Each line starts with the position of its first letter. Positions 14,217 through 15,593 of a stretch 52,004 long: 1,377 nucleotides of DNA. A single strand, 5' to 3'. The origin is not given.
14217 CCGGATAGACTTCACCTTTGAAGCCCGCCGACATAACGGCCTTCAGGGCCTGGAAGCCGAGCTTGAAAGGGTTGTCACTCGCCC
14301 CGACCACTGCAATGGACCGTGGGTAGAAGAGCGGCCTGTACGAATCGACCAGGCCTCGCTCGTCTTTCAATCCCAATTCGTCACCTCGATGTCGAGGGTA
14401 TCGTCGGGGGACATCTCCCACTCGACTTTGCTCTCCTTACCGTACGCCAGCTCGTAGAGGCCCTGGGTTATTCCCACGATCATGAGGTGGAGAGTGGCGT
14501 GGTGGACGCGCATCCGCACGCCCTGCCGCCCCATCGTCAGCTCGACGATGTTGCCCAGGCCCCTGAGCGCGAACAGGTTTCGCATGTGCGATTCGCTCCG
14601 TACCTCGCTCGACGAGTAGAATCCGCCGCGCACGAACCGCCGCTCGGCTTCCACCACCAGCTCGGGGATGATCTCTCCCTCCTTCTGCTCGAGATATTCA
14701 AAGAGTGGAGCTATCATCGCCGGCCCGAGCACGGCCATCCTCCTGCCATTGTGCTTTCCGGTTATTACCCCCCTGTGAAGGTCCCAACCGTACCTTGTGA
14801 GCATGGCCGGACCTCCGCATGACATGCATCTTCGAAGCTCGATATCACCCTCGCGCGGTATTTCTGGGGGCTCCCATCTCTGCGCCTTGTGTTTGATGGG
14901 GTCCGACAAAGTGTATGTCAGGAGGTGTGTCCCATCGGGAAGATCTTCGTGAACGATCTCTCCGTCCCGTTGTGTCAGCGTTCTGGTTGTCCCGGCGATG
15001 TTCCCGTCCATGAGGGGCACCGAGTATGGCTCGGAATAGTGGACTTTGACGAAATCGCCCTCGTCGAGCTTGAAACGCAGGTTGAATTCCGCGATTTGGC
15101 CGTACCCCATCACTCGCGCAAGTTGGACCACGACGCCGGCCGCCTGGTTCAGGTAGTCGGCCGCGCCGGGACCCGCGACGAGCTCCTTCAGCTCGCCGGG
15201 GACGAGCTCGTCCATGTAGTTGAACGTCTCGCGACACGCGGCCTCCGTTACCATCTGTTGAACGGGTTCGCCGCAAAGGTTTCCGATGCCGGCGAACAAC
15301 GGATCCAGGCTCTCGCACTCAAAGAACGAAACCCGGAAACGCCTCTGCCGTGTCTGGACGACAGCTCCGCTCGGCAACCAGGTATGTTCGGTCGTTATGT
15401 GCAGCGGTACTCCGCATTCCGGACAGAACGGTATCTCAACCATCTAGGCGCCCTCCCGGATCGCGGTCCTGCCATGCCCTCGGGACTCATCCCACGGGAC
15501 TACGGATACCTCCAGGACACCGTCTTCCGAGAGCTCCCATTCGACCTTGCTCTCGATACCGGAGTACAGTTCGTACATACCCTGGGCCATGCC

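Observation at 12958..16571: Translationally coupled operon: two paralogous, internally duplicated CxxC + V4R-like proteins followed by an orphan ADP-forming acyl-CoA synthetase alpha module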

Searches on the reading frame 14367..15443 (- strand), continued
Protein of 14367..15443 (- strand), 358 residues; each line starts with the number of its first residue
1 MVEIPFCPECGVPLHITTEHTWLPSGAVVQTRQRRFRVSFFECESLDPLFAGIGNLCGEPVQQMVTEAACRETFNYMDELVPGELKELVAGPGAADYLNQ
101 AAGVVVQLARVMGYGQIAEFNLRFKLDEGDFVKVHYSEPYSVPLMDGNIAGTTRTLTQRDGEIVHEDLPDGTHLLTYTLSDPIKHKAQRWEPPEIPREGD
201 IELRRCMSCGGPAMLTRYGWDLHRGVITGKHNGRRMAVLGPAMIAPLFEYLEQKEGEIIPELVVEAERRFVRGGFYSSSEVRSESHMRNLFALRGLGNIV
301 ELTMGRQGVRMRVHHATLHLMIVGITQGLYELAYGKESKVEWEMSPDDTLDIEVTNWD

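Call 23: fold_search(model_id=the predicted structure, library=pdb)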
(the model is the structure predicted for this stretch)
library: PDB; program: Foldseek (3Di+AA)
matches with E <= 10: 637; with E <= 0.001: 4
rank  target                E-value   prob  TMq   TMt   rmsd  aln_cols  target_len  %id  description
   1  6cww_A                5.1e-04  1.00  0.25  0.42   7.0       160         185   12  Cs H-NOX mutant with unnatural amino acid 4-cyano-L-phenylalanine at site 5 (released 2018-05-16)
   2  3sj5_B                5.7e-04  1.00  0.23  0.39   5.5       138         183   12  I5F Mutant Structure of T. Tengcongensis H-NOX (released 2011-07-20)
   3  4it2_A                7.4e-04  1.00  0.23  0.39   5.3       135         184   13  Mn(III)-PPIX bound Tt H-NOX (released 2013-02-27)
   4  2bjn_B                8.2e-04  1.00  0.23  0.47   5.4       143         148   12  X-ray Structure of human TPC6 (released 2005-07-20)
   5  3sj5_A                1.1e-03  1.00  0.23  0.39   5.5       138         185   12  I5F Mutant Structure of T. Tengcongensis H-NOX (released 2011-07-20)
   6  1u56_B                1.3e-03  1.00  0.23  0.38   5.3       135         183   14  Crystal structure of an oxygen binding H-NOX domain related to soluble guanylate cyclases (Water-ligated, ferric form) (released 2004-08-31)
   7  5kbe_B                1.5e-03  1.00  0.29  0.45   5.0       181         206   15  CRYSTAL STRUCTURE OF THE AROMATIC SENSOR DOMAIN OF MOPR IN COMPLEX WITH PHENOL (released 2016-07-13)
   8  2cfh_C                1.7e-03  1.00  0.24  0.47   5.2       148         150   14  Structure of the Bet3-TPC6B core of TRAPP (released 2006-07-12)
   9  1u55_B                1.9e-03  1.00  0.23  0.38   5.2       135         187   16  Crystal structure of an oxygen binding H-NOX domain related to soluble guanylate cyclases (oxygen complex) (released 2004-08-31)
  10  3nvr_A                2.0e-03  1.00  0.24  0.41   7.0       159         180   16  Modulating Heme Redox Potential Through Protein-Induced Porphyrin Distortion (released 2010-09-08)
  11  6bde                  2.4e-03  1.00  0.26  0.44   8.4       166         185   13  Crystal structure of Fe(II) unliganded H-NOX protein mutant A71G from K. algicida (released 2018-05-30)
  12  2cfh_D                2.9e-03  1.00  0.24  0.47   5.3       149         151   13  Structure of the Bet3-TPC6B core of TRAPP (released 2006-07-12)
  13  3eee_A                2.9e-03  1.00  0.25  0.40   6.8       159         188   15  Probing the function of heme distortion in the H-NOX family (released 2008-11-25)
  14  3m0b                  3.1e-03  1.00  0.23  0.39   5.1       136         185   16  Ru-Porphyrin Protein Scaffolds for Sensing O2 (released 2010-04-14)
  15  3lai_C                3.2e-03  1.00  0.25  0.43   6.7       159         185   15  Structural insights into the molecular mechanism of H-NOX activation (released 2010-03-16)
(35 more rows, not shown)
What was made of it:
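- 14367..15443 (-): Protein B, 358 aa: paralog of A with the same two-module build (N-module 14868-15443, C-module 14370-14867). Its ATG directly follows the TAG of A. Foldseek matches in call 23.
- On V4R/H-NOX/Bet3 fold class (superfamily level): Foldseek gives probability 1.0 to H-NOX, TPC6/Bet3, MopR/PoxR and YslB, with TM 0.38-0.55 on the target (call 23).
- Closest known: H-NOX. Same: They give the best Foldseek E-values, 5e-4 (call 23).
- Closest known: TRAPP subunits Bet3 / TPC6. Same: Same fold, with TM-score up to 0.55 on the target (call 23). Bet3-family paralogs work as heterodimers (PDB titles in call 23), which parallels the tandem paralog pairs here.
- Foldseek top hits are all from one fold class: H-NOX, TPC6/Bet3, MopR/PoxR sensor domain and YslB, each with probability 1.0 and covering 135-181 residues, i.e. 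one module (call 23).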

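Call 28: search_protein_families(library=pfam, proteins=[L018:9173-9667:+, L018:9759-11135:+, L018:11065-11835:+, L018:4635-6344:+, L018:6199-6609:+, L015:3354-4676:+, L015:4734-5534:+, L015:7-363:+, L015:314-610:+, L018:3968-4759:+], max_evalue=0.01)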
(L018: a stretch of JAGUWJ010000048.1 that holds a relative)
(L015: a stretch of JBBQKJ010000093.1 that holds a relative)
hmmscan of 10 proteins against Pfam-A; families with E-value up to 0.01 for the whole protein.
L018:9173-9667:+ (164 aa): 0 families

L018:9759-11135:+ (458 aa): 1 family
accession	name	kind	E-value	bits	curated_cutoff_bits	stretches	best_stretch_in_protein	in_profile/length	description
PF00875.24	DNA_photolyase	-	1.8e-37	129.3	26.6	1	21-180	1-162/164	DNA photolyase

L018:11065-11835:+ (256 aa): 0 families

L018:4635-6344:+ (569 aa): 3 families
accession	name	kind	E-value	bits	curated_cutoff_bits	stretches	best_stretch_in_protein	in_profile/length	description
PF13632.12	Glyco_trans_2_3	-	1.4e-14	54.9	27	1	1-227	5-194/198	Glycosyl transferase family group 2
PF13641.12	Glyco_tranf_2_3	-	3.2e-10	40.8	27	1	1-159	93-230/230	Glycosyltransferase like family 2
PF03142.21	Chitin_synth_2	-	1.1e-05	24.8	27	1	122-238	336-451/527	Chitin synthase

L018:6199-6609:+ (136 aa): 0 families

L015:3354-4676:+ (440 aa): 9 families
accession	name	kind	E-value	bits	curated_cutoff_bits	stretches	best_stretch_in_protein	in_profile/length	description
PF12838.12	Fer4_7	-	0.00018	22.4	27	1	176-192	1-17/52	4Fe-4S dicluster domain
PF13237.11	Fer4_10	-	0.00048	20.4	25.5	1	172-193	4-22/53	4Fe-4S dicluster domain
PF12797.12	Fer4_2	-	0.00057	20.1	24.5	1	170-189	3-22/22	4Fe-4S binding domain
PF00037.32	Fer4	-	0.00095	19.3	21.1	1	171-189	2-20/24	4Fe-4S binding domain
PF13484.11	Fer4_16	-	0.0012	20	30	1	176-200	1-23/66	4Fe-4S double cluster binding domain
PF13187.11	Fer4_9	-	0.0013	19.2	27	1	176-205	1-30/52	4Fe-4S dicluster domain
PF13183.11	Fer4_8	-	0.004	18.1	27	0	175-191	3-19/68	4Fe-4S dicluster domain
PF12800.12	Fer4_4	-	0.0084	16.8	24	1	175-188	2-15/17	4Fe-4S binding domain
PF12837.12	Fer4_6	-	0.01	16.2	25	1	175-189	7-21/24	4Fe-4S binding domain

L015:4734-5534:+ (266 aa): 0 families

L015:7-363:+ (118 aa): 0 families

L015:314-610:+ (98 aa): 0 families

L018:3968-4759:+ (263 aa): 3 families
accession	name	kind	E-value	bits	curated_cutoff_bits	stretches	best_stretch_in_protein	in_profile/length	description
PF13646.12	HEAT_2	-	1.2e-10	42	27.7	1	137-199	14-76/88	HEAT repeats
PF00514.29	Arm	-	0.00023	21.6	20.6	1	151-180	9-38/41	Armadillo/beta-catenin-like repeat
PF03130.22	HEAT_PBS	-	0.0013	19.5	20.9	0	170-194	1-25/27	PBS lyase HEAT-like repeat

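Call 31: search_protein_families(library=pfam, proteins=[L050:2915-3643:+, L050:2175-2843:+, L050:3640-5208:+, L050:5467-6426:-], max_evalue=0.001)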
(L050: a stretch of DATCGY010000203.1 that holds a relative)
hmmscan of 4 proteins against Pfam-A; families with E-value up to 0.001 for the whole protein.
L050:2915-3643:+ (242 aa): 2 families
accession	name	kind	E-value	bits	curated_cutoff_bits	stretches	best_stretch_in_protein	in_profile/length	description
PF00535.33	Glycos_transf_2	-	4.5e-35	121.5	23.3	1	5-169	2-166/168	Glycosyl transferase family 2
PF13641.12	Glyco_tranf_2_3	-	4e-07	30.7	27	1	5-212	5-216/230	Glycosyltransferase like family 2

L050:2175-2843:+ (222 aa): 4 families
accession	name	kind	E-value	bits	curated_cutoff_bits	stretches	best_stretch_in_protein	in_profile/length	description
PF01135.25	PCMT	-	6.6e-64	216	20.3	1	17-217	4-208/210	Protein-L-isoaspartate(D-aspartate) O-methyltransferase (PCMT)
PF13847.12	Methyltransf_31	-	8e-05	22.8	27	1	85-150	2-69/145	Methyltransferase domain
PF00398.26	RrnaAD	-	8.2e-05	22.3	24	1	86-143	30-85/263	Ribosomal RNA adenine dimethylase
PF13649.12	Methyltransf_25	-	0.00022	22.3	27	1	90-159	1-71/97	Methyltransferase domain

L050:3640-5208:+ (522 aa): 4 families
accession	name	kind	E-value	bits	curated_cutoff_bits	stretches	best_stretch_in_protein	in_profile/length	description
PF13607.11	Succ_CoA_lig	-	1.1e-51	174.7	27.4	1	182-319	1-138/138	Succinyl-CoA ligase like flavodoxin domain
PF13380.12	CoA_binding_2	-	5.2e-23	82.1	22.8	1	40-164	1-113/116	CoA binding domain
PF02629.25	CoA_binding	-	2.5e-14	54.2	22.3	1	38-128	2-95/97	CoA binding domain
PF19045.5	Ligase_CoA_2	-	5.2e-07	30.3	23.7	1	332-441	3-113/162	Ligase-CoA domain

L050:5467-6426:- (319 aa): 0 families

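Call 44: search_solved_structures(query=A1, max_evalue=10)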
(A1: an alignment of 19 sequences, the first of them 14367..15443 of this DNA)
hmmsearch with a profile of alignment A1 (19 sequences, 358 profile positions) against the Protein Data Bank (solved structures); distinct sequences matched with E-value up to 10: 21.
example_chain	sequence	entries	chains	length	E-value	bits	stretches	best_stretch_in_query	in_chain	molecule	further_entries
5t5h_n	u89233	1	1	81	0.19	13.8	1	184-232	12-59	Ribosomal protein L37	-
9eho_j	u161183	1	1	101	0.22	13.7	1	183-223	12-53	Ribosomal protein L37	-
2raa_A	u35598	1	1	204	0.26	13.4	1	222-277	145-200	Pyruvate synthase subunit porC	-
4v8m_Bn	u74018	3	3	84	0.31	13.2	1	183-223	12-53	RIBOSOMAL PROTEIN L37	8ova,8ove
6az3_j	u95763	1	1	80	0.32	13.1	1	184-223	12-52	60S ribosomal protein L37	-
3jcs_j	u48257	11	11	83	0.33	13.1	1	183-223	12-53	ribosomal protein L37e | eL37 | Ribosomal protein L37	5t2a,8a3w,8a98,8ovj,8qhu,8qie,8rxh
9v1i_ll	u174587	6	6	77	0.33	13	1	183-222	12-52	60S ribosomal protein L37-A, putative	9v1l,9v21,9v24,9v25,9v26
8azw_V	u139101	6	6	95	0.52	12.4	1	193-223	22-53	eL37 (60S ribosomal protein L37) | Ribosomal protein L37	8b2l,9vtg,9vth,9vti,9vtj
6xu8_Cj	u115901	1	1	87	0.53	12.4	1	187-223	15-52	Probable 60S ribosomal protein L37-A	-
4v6w_Cj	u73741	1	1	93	0.6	12.2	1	187-223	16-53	60S ribosomal protein L37-A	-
7qiw_l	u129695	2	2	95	0.72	12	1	195-232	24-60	Ribosomal protein L37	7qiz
9bh5_Cj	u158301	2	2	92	0.76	11.9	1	182-222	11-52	Ribosomal protein L37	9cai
5xy3_j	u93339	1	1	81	0.92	11.6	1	183-222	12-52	Ribosomal protein L37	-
3w6v_A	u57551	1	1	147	0.98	11.5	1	255-294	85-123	AdpA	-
8c3a_AK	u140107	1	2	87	1.1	11.3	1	185-236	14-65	60S ribosomal protein L37-B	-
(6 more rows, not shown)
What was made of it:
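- Closest known: Split Cys4 sites: rubredoxin or zinc-ribbon knuckle pairs, and the Rad50 zinc hook. Same: Weak profile matches to the eL37 zinc ribbon (E 0.2-2) fall on the C-module knuckle (call 44).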

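Call 50: find_encoding_contigs(protein=P0002, flank=6000, max_places=2)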
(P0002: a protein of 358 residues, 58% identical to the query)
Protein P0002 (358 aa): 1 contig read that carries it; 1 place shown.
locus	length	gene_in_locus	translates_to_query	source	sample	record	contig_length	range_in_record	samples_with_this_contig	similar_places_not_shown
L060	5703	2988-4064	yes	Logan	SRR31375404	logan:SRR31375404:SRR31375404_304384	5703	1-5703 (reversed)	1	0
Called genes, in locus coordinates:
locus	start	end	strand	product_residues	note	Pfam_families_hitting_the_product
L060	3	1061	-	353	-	?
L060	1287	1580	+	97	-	-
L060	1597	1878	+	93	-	-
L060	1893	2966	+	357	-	-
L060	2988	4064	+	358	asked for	-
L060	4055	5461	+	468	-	PF02629:CoA_binding, PF13380:CoA_binding_2, PF13607:Succ_CoA_lig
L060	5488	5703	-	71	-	?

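Call 54: search_protein_families(library=pfam, proteins=[L011:10977-12014:+, L027:5762-6631:+, L027:3906-4802:+, L025:12697-13488:-, L018:3155-3958:+, L011:15185-16309:-, L028:2497-2925:+], max_evalue=0.01)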
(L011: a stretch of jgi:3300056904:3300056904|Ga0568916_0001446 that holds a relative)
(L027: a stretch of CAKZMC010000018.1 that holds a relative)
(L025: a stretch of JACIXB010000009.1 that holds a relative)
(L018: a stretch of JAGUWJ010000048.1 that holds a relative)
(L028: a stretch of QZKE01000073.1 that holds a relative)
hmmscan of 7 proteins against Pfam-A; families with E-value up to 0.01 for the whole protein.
L011:10977-12014:+ (345 aa): 1 family
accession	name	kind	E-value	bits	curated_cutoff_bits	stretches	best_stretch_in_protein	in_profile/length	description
PF07705.17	CARDB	-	7.7e-05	23.3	22.7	1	251-317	17-78/101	CARDB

L027:5762-6631:+ (289 aa): 8 families
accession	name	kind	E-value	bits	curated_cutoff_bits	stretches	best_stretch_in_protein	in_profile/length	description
PF00005.33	ABC_tran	-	3.2e-28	99.5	25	1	52-207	1-136/137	ABC transporter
PF13304.12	AAA_21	-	6.6e-12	46.5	27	2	163-238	221-300/304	AAA domain, putative AbiEii toxin, Type IV TA system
PF02463.25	SMC_N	-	4.3e-09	36.6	40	1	179-252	136-213/220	RecF/RecN/SMC N terminal domain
PF20703.3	nSTAND1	-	8.9e-06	26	27.1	1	40-81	11-52/379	Novel STAND NTPase 1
PF13401.12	AAA_22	-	0.0014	19.4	27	1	62-129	5-64/130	AAA domain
PF20417.3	Gemin6_C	-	0.0025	17.9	33.4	1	181-223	33-73/80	Gemin6 C-terminal domain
PF13476.12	AAA_23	-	0.0027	18.8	27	1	54-82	14-39/201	AAA domain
PF03193.22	RsgA_GTPase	-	0.0031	17.8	30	1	58-85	102-129/174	RsgA GTPase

L027:3906-4802:+ (298 aa): 1 family
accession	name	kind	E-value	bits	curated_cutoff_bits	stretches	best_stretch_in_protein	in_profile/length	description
PF00528.27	BPD_transp_1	-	1.1e-21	77.9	26.4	1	94-286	2-178/184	Binding-protein-dependent transport system inner membrane component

L025:12697-13488:- (263 aa): 0 families

L018:3155-3958:+ (267 aa): 22 families
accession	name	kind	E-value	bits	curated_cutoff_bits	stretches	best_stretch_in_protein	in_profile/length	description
PF00515.34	TPR_1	-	9.6e-37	123.8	27.8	4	219-252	1-34/34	Tetratricopeptide repeat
PF07719.23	TPR_2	-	5.2e-34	114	27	4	118-149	2-33/34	Tetratricopeptide repeat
PF13181.12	TPR_8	-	7.2e-31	104.1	25.7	3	219-251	1-33/34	Tetratricopeptide repeat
PF13414.12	TPR_11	-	3.3e-29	100.7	26.8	4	90-131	1-42/42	TPR repeat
PF13431.12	TPR_17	-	7.1e-26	88.7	24.4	3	106-138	2-34/34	Tetratricopeptide repeat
PF13432.12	TPR_16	-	2.2e-17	63.6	32.7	3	54-115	2-63/65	Tetratricopeptide repeat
PF13371.12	TPR_9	-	3e-15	56.4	35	2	93-156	5-68/73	Tetratricopeptide repeat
PF13428.12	TPR_14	-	1.8e-13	50.1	23.5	1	220-261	2-43/44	Tetratricopeptide repeat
PF14559.12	TPR_19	-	2.1e-12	47.6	25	1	60-107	2-49/68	Tetratricopeptide repeat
PF13174.12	TPR_6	-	2.8e-10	40.6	26.3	0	221-251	2-32/33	Tetratricopeptide repeat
PF13424.12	TPR_12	-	1e-07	32.5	30.1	1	88-147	8-75/77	Tetratricopeptide repeat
PF25575.1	TPR_BSK1_C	-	7.4e-07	29.5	42.2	1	166-223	57-115/118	Serine/threonine-protein kinase BSK1-like, TPR repeats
PF23914.1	TPR_CcmH_CycH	-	4e-06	27.2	42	0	77-118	44-85/158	Cytochrome c-type biogenesis protein H TPR domain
PF10516.15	SHNi-TPR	-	2.9e-05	23.9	21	0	132-149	16-33/38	SHNi-TPR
PF13374.12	TPR_10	-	3.3e-05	24.2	27.5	1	217-247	7-37/42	Tetratricopeptide repeat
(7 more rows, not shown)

L011:15185-16309:- (374 aa): 0 families

L028:2497-2925:+ (142 aa): 0 families

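Call 79: search_protein_families(library=padloc, proteins=[window:14367-15443:-], max_evalue=0.01)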
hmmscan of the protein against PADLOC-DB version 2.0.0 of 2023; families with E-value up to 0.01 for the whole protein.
window:14367-15443:- (358 aa): 0 families

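Call 80: search_protein_families(library=phrogs, proteins=[window:14367-15443:-], max_evalue=0.01)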
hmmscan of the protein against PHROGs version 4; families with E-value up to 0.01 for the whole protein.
window:14367-15443:- (358 aa): 0 families

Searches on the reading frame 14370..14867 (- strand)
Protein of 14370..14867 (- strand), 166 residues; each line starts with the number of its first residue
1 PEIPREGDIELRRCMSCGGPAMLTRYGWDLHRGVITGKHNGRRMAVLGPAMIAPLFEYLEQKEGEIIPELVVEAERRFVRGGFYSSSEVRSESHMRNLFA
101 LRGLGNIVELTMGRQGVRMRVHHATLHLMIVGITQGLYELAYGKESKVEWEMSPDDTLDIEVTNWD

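Call 70: predict_structure(alignment_id=A2)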
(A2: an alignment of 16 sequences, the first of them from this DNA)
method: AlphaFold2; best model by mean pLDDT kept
length: 166 residues; sequences in the alignment: 16
mean_pLDDT: 69.5   pTM: 0.50
mean pLDDT of the five models: 69.5, 66.6, 65.8, 62.0, 61.8
residues with pLDDT >= 90: 28; 70-90: 53; 50-70: 58; < 50: 27
segments of 3 or more residues with pLDDT < 50: 44-51, 77-88
pLDDT, mean of each block of 10 residues (from residue 1): 53 54 62 61 47 61 64 52 47 78 84 92 84 83 86 93 89
secondary structure, 60 per line:
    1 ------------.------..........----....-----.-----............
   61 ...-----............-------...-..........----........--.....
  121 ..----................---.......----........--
elements in order: H21-25 E26-29 E34-37 H49-63 H69-80 H92-101 E106-113 E116-122 H127-142 E146-152 E157-164
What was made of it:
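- Tried and rejected: Isolated C-module model: low confidence (pLDDT 69.5, call 70), so its Foldseek scores are weak.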

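Call 72: fold_search(model_id=the predicted structure, library=pdb)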
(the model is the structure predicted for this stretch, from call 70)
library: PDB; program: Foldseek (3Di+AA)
matches with E <= 10: 703; with E <= 0.001: 0
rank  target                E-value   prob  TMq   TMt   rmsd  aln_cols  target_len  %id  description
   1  5frz_A                1.6e-03  0.99  0.35  0.30  16.8       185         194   14  crystal structure of the phenol-responsive sensory domain of the transcription activator PoxR with 3,4-dimethylphenol (released 2016-03-30)
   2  3njc_B                4.2e-03  1.00  0.38  0.43  10.8       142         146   10  Crystal structure of the yslB protein from Bacillus subtilis. Northeast Structural Genomics Consortium Target SR460. (released 2010-09-22)
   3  3njc_A                4.7e-03  1.00  0.37  0.40  10.6       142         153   13  Crystal structure of the yslB protein from Bacillus subtilis. Northeast Structural Genomics Consortium Target SR460. (released 2010-09-22)
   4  2cfh_C                5.6e-03  1.00  0.37  0.40  12.1       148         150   12  Structure of the Bet3-TPC6B core of TRAPP (released 2006-07-12)
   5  2bjn_B                6.7e-03  0.98  0.32  0.34  11.9       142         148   13  X-ray Structure of human TPC6 (released 2005-07-20)
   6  8poc_A                8.0e-03  0.99  0.32  0.34  10.3       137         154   14  Cryo-EM structure of Dickeya dadantii BcsD (released 2023-12-20)
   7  2cfh_D                8.5e-03  0.99  0.37  0.40  12.5       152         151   11  Structure of the Bet3-TPC6B core of TRAPP (released 2006-07-12)
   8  1u56_B                1.0e-02  0.97  0.34  0.32  10.4       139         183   10  Crystal structure of an oxygen binding H-NOX domain related to soluble guanylate cyclases (Water-ligated, ferric form) (released 2004-08-31)
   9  3sj5_B                1.1e-02  0.96  0.33  0.31  11.1       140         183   11  I5F Mutant Structure of T. Tengcongensis H-NOX (released 2011-07-20)
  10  6cww_A                1.1e-02  0.92  0.34  0.31  13.6       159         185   11  Cs H-NOX mutant with unnatural amino acid 4-cyano-L-phenylalanine at site 5 (released 2018-05-16)
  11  9oxn_A                1.2e-02  0.94  0.29  0.10  12.3       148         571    8  Compact, ligand-free state of Manduca sexta soluble guanylate cyclase mutant beta C122S (released 2025-11-12)
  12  3sj5_A                1.4e-02  0.96  0.33  0.31  10.6       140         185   11  I5F Mutant Structure of T. Tengcongensis H-NOX (released 2011-07-20)
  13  3iqb                  1.5e-02  0.94  0.34  0.31  12.7       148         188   10  Tt I75F/L144F H-NOX (released 2010-01-19)
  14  3lai_C                1.5e-02  0.93  0.35  0.32  14.2       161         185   14  Structural insights into the molecular mechanism of H-NOX activation (released 2010-03-16)
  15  3nvu_A                1.6e-02  0.96  0.37  0.33  11.8       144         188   10  Modulating Heme Redox Potential Through Protein-Induced Porphyrin Distortion (released 2010-09-08)
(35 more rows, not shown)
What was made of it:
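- Closest known: V4R-domain proteins. Same: PoxR and MopR sensor domains give the longest Foldseek alignments, 181-185 columns (calls 23, 72).
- On V4R/H-NOX/Bet3 fold class (superfamily level): The result repeats with the isolated module (call 72).
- The same fold class (PoxR, YslB, TPC6/Bet3, H-NOX), plus BcsD, is recovered with the isolated C-module (call 72).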
